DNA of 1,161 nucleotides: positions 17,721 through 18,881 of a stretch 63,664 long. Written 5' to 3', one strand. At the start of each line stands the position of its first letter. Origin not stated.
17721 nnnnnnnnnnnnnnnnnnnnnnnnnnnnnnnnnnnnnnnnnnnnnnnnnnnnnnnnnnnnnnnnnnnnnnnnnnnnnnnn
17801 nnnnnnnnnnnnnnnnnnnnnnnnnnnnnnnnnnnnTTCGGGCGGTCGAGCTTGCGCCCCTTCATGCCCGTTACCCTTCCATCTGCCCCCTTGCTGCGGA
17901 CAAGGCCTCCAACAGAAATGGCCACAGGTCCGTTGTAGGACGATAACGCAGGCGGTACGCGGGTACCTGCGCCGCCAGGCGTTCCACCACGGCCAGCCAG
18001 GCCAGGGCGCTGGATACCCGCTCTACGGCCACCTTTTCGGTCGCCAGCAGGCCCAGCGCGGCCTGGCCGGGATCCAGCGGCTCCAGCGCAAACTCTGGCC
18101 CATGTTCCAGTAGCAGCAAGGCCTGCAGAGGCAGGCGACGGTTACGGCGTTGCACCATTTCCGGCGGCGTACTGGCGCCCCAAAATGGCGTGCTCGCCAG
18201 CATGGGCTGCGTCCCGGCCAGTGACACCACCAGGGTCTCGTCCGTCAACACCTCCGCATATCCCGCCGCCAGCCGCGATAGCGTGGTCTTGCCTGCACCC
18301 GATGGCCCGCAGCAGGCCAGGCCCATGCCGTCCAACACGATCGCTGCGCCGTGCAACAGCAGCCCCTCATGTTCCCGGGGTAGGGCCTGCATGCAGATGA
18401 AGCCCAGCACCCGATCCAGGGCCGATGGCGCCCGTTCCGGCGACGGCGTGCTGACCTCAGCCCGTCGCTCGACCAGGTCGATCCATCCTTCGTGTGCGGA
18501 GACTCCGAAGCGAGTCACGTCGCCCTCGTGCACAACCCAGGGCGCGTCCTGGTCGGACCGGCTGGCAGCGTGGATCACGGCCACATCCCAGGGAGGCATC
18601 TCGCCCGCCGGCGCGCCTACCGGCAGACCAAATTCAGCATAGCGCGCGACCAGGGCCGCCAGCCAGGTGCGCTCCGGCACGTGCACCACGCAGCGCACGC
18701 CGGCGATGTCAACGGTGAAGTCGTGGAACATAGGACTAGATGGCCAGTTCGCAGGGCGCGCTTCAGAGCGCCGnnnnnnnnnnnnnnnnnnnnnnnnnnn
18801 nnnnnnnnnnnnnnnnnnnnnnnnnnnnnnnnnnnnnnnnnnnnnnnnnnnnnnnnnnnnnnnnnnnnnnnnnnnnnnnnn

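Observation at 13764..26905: System-level hypothesis: split peptide-maturation/tailoring system wired into EPS chain-length control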

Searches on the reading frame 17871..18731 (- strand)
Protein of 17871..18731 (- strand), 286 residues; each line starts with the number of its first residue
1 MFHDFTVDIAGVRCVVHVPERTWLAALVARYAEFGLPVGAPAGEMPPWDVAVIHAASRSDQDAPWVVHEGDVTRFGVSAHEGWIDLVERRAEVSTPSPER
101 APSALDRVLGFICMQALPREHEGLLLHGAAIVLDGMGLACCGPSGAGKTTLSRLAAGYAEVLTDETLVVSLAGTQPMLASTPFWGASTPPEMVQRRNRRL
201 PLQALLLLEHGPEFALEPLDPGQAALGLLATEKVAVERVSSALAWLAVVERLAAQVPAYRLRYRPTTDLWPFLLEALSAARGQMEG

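Call 4: search_protein_families(library=pfam, proteins=[window:17871-18731:-], max_evalue=0.01)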
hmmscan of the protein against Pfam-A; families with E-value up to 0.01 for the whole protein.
window:17871-18731:- (286 aa): 1 family
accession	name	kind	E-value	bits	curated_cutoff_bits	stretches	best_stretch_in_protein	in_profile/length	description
PF13671.12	AAA_33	-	0.00071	20.3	27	1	139-177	3-43/143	AAA domain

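Call 5: search_protein_families(library=ncbifam, proteins=[window:17871-18731:-], max_evalue=0.01)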
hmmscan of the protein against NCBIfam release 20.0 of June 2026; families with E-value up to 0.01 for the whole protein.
window:17871-18731:- (286 aa): 9 families
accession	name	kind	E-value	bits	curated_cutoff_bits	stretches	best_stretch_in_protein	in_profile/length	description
TIGR04249.1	SCM_chp_ScmC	equivalog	1.6e-07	30.9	125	1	119-230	121-235/292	SynChlorMet cassette protein ScmC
TIGR04355.1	HprK_rel_B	hypoth_equivalog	0.00013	21.3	200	1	121-152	142-173/351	HprK-related kinase B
TIGR04352.1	HprK_rel_A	equivalog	0.00095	18.3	200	1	119-172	92-146/280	HprK-related kinase A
NF040933.2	ABC_arch_GlcV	equivalog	0.0033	16.4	450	1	133-159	30-56/357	glucose ABC transporter ATP-binding protein GlcV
TIGR01277.1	thiQ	equivalog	0.0057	16.3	245.05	1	131-163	20-52/213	thiamine ABC transporter ATP-binding protein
TIGR02204.1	MsbA_rel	hypoth_equivalog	0.0057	15.4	780.4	1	78-155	306-386/576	ABC transporter, permease/ATP-binding protein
NF006987.0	PRK09452.1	equivalog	0.0065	15.2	482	1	133-162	41-70/378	spermidine/putrescine ABC transporter ATP-binding protein PotA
TIGR02857.1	CydD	equivalog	0.0069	15.4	435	1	134-168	347-381/529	thiol reductant ABC exporter subunit CydD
NF008039.0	PRK10771.1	equivalog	0.0086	15.5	298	0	133-162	23-52/234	thiamine ABC transporter ATP-binding protein ThiQ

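Call 9: find_homologous_proteins(query=window:17871-18731:-, max_evalue=0.001)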
Query window:17871-18731:- (286 aa): 252 proteins with E <= 0.001 among 8000 candidates; the best 120 are listed.
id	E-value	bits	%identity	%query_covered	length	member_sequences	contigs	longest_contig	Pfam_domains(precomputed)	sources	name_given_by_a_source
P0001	3.8e-186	635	100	100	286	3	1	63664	PF27840.1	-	-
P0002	1.2e-143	495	79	99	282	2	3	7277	PF27840.1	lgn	-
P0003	6.0e-140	483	78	99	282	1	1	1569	PF27840.1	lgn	-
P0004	1.1e-137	476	77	99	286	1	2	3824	PF27840.1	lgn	-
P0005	9.3e-133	460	76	97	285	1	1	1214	PF27840.1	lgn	-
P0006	1.2e-132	459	73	100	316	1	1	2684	PF27840.1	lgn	-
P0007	6.5e-100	352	62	95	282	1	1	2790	PF27840.1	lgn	-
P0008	1.3e-97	344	62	95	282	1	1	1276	PF27840.1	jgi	jgi:hypothetical protein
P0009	2.6e-91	324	58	97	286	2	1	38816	PF27840.1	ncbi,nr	ncbi:MAG: hypothetical protein RMN53_08960 [Anaerolineae bacterium]|nr:hypothetical protein [Anaerol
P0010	1.1e-90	322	58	97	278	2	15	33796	PF27840.1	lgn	-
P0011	1.5e-89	318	58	93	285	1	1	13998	PF27840.1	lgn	-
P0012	2.1e-89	317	57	97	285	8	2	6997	PF27840.1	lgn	-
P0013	1.5e-87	311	56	97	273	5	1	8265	PF27840.1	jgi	jgi:hypothetical protein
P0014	3.1e-87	310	56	94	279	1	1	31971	PF27840.1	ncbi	-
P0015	4.7e-87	310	58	97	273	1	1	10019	PF27840.1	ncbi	-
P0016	1.6e-86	308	57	93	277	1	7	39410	PF27840.1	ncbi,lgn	-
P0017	7.7e-86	306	56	98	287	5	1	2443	PF27840.1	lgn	-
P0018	1.7e-85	305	57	97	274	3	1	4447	PF27840.1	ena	-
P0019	3.3e-85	304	58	88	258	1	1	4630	PF27840.1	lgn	-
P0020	4.6e-85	303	56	97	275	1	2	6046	PF27840.1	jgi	jgi:hypothetical protein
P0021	5.0e-85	303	55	97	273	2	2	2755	PF27840.1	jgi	jgi:hypothetical protein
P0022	5.1e-85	303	56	97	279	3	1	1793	PF27840.1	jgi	jgi:hypothetical protein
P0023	5.3e-85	303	56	98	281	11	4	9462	PF27840.1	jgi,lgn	jgi:hypothetical protein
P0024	7.7e-85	302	55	96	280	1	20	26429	PF27840.1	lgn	-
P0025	1.7e-84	301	58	93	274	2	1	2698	PF27840.1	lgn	-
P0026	1.7e-84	301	58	97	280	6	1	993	PF27840.1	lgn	-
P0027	2.1e-84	301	57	94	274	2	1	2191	PF27840.1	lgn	-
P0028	2.8e-84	301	55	97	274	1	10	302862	PF27840.1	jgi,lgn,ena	jgi:hypothetical protein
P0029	2.9e-84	300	58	95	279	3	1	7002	PF27840.1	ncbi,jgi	jgi:hypothetical protein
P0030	3.0e-84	300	56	98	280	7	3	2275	PF27840.1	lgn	-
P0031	4.4e-84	300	56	95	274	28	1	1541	PF27840.1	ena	-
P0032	6.0e-84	299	56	97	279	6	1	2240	PF27840.1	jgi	jgi:hypothetical protein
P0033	7.5e-84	299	57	97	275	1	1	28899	PF27840.1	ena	-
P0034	9.8e-84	299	84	60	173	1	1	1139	PF27840.1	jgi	jgi:ABC-type glutathione transport system ATPase component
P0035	1.8e-83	298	55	95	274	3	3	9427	PF27840.1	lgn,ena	-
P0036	1.8e-83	298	55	97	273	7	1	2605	PF27840.1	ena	-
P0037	2.8e-83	297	56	97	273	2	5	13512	PF27840.1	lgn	-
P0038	7.1e-83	296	55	93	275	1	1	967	PF27840.1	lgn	-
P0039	1.2e-82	295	55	95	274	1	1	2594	PF27840.1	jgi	-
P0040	1.3e-82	295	55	93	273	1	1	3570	PF27840.1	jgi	jgi:hypothetical protein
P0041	1.6e-82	295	55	96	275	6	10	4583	PF27840.1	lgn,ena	-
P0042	3.4e-82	294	57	93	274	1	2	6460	PF27840.1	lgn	-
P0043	4.4e-82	293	53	97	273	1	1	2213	PF27840.1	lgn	-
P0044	4.7e-82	293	55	97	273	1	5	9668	PF27840.1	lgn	-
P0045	6.0e-82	293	56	94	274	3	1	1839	PF27840.1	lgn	-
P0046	7.8e-82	292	57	93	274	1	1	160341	PF27840.1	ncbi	ncbi:MAG: hypothetical protein R2844_10685 [Caldilineales bacterium]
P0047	1.1e-81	292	57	93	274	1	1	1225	PF27840.1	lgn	-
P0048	2.7e-81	291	51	95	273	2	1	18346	PF27840.1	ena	-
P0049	3.3e-81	290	54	95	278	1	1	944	PF27840.1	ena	-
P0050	3.7e-81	290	54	97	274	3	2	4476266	PF27840.1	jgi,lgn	jgi:hypothetical protein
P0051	4.0e-81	290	57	97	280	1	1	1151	PF27840.1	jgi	jgi:hypothetical protein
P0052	5.1e-81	290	57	95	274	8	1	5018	PF27840.1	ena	-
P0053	5.5e-81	290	53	97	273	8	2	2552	PF27840.1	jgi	jgi:hypothetical protein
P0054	1.5e-80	288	54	94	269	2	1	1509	PF27840.1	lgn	-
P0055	1.6e-80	288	55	93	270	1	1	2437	PF27840.1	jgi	jgi:hypothetical protein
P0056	1.8e-80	288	53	95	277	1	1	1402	PF27840.1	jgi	jgi:hypothetical protein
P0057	2.4e-80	288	54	98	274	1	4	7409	PF27840.1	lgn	-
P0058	3.1e-80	287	54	97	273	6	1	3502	PF27840.1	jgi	-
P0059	4.4e-80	287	55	93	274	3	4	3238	PF27840.1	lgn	-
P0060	5.3e-80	286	54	96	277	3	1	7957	PF27840.1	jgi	jgi:hypothetical protein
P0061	8.0e-80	286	55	97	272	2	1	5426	PF27840.1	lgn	-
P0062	1.0e-79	286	55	95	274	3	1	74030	PF27840.1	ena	-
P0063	1.1e-79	285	48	96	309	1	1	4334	PF27840.1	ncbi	-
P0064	2.1e-79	285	55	95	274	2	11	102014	PF27840.1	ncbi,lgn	-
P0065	2.7e-79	284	49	98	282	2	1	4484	PF27840.1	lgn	-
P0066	2.8e-79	284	52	93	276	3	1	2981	PF27840.1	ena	-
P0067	3.3e-79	284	51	95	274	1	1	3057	PF27840.1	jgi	jgi:hypothetical protein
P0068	3.4e-79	284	54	97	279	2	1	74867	PF27840.1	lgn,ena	-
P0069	3.5e-79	284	52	97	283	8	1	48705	PF27840.1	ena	-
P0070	5.1e-79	283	51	96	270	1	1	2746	PF27840.1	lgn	-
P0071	8.0e-79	283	53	94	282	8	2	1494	PF27840.1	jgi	jgi:hypothetical protein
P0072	8.9e-79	282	51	95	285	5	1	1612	PF27840.1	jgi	-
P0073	1.7e-78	282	53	96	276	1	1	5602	PF27840.1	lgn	-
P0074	3.1e-78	281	53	95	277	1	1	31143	PF27840.1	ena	-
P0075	3.9e-78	280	53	93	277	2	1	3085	PF27840.1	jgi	jgi:hypothetical protein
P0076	5.7e-78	280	52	97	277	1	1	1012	PF27840.1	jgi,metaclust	metaclust:\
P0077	1.2e-77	279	49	98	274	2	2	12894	PF27840.1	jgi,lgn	jgi:hypothetical protein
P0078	1.3e-77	279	52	93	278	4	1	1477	PF27840.1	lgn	-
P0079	1.4e-77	279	50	94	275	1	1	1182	PF27840.1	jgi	jgi:hypothetical protein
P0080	1.6e-77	278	52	95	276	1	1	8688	PF27840.1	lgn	-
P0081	1.7e-77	278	51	96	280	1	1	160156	PF27840.1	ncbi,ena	-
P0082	1.9e-77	278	53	96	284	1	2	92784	PF27840.1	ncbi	-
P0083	2.2e-77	278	54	94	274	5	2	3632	PF27840.1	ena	-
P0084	3.8e-77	277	51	96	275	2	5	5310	PF27840.1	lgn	-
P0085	5.2e-77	277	55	93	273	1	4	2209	PF27840.1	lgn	-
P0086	6.1e-77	276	54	94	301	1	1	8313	PF27840.1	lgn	-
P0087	8.4e-77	276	49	98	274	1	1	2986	PF27840.1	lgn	-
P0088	8.5e-77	276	51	97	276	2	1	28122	PF27840.1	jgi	jgi:hypothetical protein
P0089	9.6e-77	276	50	96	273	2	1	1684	PF27840.1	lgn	-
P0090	2.1e-76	275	51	95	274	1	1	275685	PF27840.1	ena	-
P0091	3.2e-76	274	49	98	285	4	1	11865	PF27840.1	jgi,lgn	jgi:hypothetical protein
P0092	6.6e-76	273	52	94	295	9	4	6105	PF27840.1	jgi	jgi:hypothetical protein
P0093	1.1e-75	272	53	92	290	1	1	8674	PF27840.1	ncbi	-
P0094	1.2e-75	272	51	95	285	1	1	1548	PF27840.1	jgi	jgi:hypothetical protein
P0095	1.2e-75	272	53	93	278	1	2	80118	PF27840.1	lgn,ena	-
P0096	6.1e-75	270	53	95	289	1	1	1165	PF27840.1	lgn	-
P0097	7.7e-75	270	49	95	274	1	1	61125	PF27840.1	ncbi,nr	ncbi:MAG: hypothetical protein U9R25_20200 [Chloroflexota bacterium]|nr:hypothetical protein [Chloro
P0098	7.7e-75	270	54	94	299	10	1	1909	PF27840.1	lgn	-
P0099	1.5e-74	269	51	97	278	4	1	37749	PF27840.1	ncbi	-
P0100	2.2e-74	268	54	94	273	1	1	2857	PF27840.1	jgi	jgi:hypothetical protein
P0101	2.6e-74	268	51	95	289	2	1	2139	PF27840.1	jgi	jgi:hypothetical protein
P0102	6.1e-74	267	52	94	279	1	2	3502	PF27840.1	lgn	-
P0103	1.0e-73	266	50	95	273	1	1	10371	PF27840.1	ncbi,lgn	-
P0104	1.3e-73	265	49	96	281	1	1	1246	PF27840.1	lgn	-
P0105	2.1e-73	265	51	95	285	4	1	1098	PF27840.1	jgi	jgi:hypothetical protein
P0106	2.1e-73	265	48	97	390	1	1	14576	PF27840.1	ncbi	-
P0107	2.6e-73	265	50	94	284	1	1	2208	PF27840.1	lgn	-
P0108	3.3e-73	264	51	94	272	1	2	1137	PF27840.1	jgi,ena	-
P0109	4.0e-73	264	49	97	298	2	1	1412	PF27840.1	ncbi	-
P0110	5.0e-73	264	52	93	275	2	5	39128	PF27840.1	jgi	-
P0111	5.1e-73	264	51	95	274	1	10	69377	PF27840.1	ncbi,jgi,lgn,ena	ncbi:MAG: hypothetical protein ABTQ73_04530 [Caldilineales bacterium]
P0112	6.9e-73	263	52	93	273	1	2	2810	PF27840.1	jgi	-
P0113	9.0e-73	263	52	95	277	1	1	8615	PF27840.1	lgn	-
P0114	1.4e-72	262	54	91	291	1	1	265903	PF27840.1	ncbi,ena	-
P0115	3.4e-72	261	51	95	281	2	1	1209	PF27840.1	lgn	-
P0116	4.0e-72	261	52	94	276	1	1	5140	PF27840.1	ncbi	-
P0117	4.5e-72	260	52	95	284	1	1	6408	PF27840.1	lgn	-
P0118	7.7e-72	260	51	94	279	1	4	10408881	PF27840.1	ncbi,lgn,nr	ncbi:MAG: hypothetical protein M5U01_39185 [Ardenticatenaceae bacterium]|nr:hypothetical protein [Ar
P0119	1.1e-71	259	51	99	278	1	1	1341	PF27840.1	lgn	-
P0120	2.0e-71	258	50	94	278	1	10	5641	PF27840.1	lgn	-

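Call 11: find_related_loci(query=A1, collection=genome_contigs, flank=10000)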
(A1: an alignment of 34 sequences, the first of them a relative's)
Query A1 (286 aa) in genome_contigs; peptide patterns used: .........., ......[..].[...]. (x = any residue, [..] = any of these).
100 stretches matched a pattern; 50 encode a relative of the query (tblastn E <= 1e-3); 49 distinct loci.
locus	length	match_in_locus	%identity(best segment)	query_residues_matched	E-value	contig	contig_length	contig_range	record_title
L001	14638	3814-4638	59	5-280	3e-94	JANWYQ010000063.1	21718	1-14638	MAG: Caldilineales bacterium isolate SKYG74 k141_71237, whole genome shotgun sequence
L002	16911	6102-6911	57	1-273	8e-92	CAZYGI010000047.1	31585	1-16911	MAG TPA_asm: uncultured Anaerolineales bacterium isolate binchicken_co115_307 genome assembly, contig: NODE_2370_length_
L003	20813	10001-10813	56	1-277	3e-90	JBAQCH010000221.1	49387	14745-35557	MAG: Anaerolineae bacterium isolate MFD10570_ilm_asm_bin10 k127_10949, whole genome shotgun sequence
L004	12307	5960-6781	56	1-280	5e-90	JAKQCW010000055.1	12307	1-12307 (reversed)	MAG: Chloroflexota bacterium isolate USDE_maxbin.019 k141_759511, whole genome shotgun sequence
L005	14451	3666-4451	57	9-273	6e-90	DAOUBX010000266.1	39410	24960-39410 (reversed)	MAG TPA_asm: Anaerolineales bacterium isolate H71_756 k91_709034, whole genome shotgun sequence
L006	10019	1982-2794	58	1-277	2e-92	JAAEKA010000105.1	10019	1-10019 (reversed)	Anaerolineae bacterium clx_CAG2 CAG2c_105, whole genome shotgun sequence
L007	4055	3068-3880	55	1-277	5e-86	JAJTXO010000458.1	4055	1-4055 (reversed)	MAG: Caldilineales bacterium isolate DTUCFX11 458-Genome36, whole genome shotgun sequence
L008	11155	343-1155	53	1-277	7e-85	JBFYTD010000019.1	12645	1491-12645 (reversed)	MAG: Anaerolineae bacterium isolate PPR_0257 scaffold_1198, whole genome shotgun sequence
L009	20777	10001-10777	57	9-273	7e-85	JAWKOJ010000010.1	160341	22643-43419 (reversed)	MAG: Caldilineales bacterium isolate ABC2.10 ABC2.10.fa-10, whole genome shotgun sequence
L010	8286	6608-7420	56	1-277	4e-84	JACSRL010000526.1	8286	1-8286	MAG: Anaerolinea sp. isolate CH3 contig-70_12116, whole genome shotgun sequence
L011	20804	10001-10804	55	1-273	8e-84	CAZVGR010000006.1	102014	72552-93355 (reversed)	MAG TPA_asm: uncultured Anaerolinea sp. isolate SRP304446_co1_50 genome assembly, contig: NODE_101_length_102014_cov_19.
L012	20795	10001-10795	56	3-273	9e-84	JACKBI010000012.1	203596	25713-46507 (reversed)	MAG: Anaerolineales bacterium isolate HK-STAS-CHLO-17 HK-STAS-CHLO-17_12, whole genome shotgun sequence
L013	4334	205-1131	48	1-274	3e-82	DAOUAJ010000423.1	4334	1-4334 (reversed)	MAG TPA_asm: Anaerolineae bacterium isolate H63_643 k137_437780, whole genome shotgun sequence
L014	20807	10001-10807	51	5-279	3e-81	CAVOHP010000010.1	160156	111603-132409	MAG: uncultured Chloroflexia bacterium isolate MFD09848.bin.2.72 genome assembly, contig: contig_20368, whole genome sho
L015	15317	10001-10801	49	5-277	3e-80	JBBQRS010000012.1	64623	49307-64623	MAG: Anaerolineae bacterium isolate Co_metawrap_1702 Cmw_1702_k141_5335246_length_64623_cov_21.9987, whole genome shotgu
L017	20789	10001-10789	54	9-277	5e-77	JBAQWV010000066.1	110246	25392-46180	MAG: Anaerolineae bacterium isolate MFD10595_ilm_asm_bin30 k127_178383, whole genome shotgun sequence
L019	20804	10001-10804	51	6-278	1e-76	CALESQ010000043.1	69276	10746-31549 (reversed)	MAG TPA_asm: uncultured Caldilineales bacterium isolate SRR5576001_bin.117_CONCOCT_v1.1_MAG genome assembly, contig: ERZ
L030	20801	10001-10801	46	3-273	6e-69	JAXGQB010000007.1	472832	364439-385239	MAG: Anaerolineae bacterium isolate AnMBR.bin316 bin316_7, whole genome shotgun sequence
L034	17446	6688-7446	53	16-273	2e-66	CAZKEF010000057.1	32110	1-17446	MAG TPA_asm: uncultured Anaerolineales bacterium isolate binchicken_co22_195 genome assembly, contig: NODE_1473_length_3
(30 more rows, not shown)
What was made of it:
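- ScmC-anchored scan of one genome per species (call 11)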

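Call 17: find_encoding_contigs(protein=P0046, flank=10000, max_places=2)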
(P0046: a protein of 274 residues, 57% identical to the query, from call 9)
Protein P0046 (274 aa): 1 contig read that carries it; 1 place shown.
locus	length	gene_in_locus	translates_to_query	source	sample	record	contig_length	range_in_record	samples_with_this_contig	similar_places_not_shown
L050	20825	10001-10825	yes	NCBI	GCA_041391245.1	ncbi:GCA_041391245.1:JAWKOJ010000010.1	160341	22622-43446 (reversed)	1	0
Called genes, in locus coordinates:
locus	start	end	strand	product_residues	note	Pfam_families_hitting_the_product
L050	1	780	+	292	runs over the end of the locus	PF03328:HpcH_HpaI, PF15617:C-C_Bond_Lyase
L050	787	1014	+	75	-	-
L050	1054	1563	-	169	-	PF21139:BT_MCC_alpha, PF25919:BSH_CusB, PF25973:BSH_CzcB (faint), PF00364:Biotin_lipoyl, PF25917:BSH_RND, PF25984:BSH_YknX (faint)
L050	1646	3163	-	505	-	PF00289:Biotin_carb_N, PF02222:ATP-grasp, PF02786:CPSase_L_D2, PF07478:Dala_Dala_lig_C (weak), PF02785:Biotin_carb_C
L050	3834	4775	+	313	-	PF13240:Zn_Ribbon_1 (weak)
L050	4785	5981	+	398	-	PF14907:NTP_transf_5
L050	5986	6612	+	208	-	-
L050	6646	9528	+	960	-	PF08126:Propeptide_C25 (weak), PF01364:Peptidase_C25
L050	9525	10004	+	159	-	-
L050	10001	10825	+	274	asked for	PF27840:ScmC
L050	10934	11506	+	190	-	PF00156:Pribosyltran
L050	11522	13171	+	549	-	PF00117:GATase, PF07722:Peptidase_C26 (weak), PF00733:Asn_synthase (faint), PF02540:NAD_synthase (weak), PF00958:GMP_synt_C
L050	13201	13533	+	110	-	PF01909:NTP_transf_2, PF18765:Polbeta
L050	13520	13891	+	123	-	PF01934:HepT-like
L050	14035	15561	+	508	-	PF13354:Beta-lactamase2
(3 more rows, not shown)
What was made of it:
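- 17871..18731 (-): ScmC-family P-loop protein with a PEPCK/HprK fold; putative peptide Ser kinase. Pfam PF27840 ScmC, from the precomputed annotation (calls 9, 17).
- On SynChlorMet cassette (NCBIfam equivalogs): The protein is nevertheless assigned to the broader Pfam family PF27840 ScmC (calls 9, 17).
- Closest known: SynChlorMet. Same: The window protein carries the Pfam ScmC assignment (calls 9, 17).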

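Call 18: find_encoding_contigs(protein=P0114, flank=10000, max_places=2)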
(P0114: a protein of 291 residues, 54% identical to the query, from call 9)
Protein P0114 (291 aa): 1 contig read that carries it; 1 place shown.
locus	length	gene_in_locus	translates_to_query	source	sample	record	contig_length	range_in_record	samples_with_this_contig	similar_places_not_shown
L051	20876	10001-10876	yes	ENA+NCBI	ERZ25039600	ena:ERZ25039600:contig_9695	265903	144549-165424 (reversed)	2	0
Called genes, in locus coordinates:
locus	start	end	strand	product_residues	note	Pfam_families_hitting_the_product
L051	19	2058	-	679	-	PF25833:Fn3_SaeA_3rd (faint)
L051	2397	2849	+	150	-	PF19315:MC_hydratase, PF01575:MaoC_dehydratas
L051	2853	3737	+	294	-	PF03328:HpcH_HpaI, PF15617:C-C_Bond_Lyase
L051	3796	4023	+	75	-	-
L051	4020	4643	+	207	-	-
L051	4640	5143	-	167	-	PF21139:BT_MCC_alpha, PF00364:Biotin_lipoyl, PF25917:BSH_RND (weak), PF25919:BSH_CusB (weak), PF25973:BSH_CzcB (faint)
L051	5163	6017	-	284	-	PF02786:CPSase_L_D2, PF02785:Biotin_carb_C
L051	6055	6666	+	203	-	-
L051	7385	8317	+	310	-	-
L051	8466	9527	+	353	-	PF14907:NTP_transf_5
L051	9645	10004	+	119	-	-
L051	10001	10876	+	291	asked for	PF27840:ScmC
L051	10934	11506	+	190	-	PF00156:Pribosyltran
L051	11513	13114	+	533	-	PF00117:GATase, PF07722:Peptidase_C26 (faint), PF00733:Asn_synthase (weak), PF02540:NAD_synthase (weak), PF00958:GMP_synt_C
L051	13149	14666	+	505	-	PF13354:Beta-lactamase2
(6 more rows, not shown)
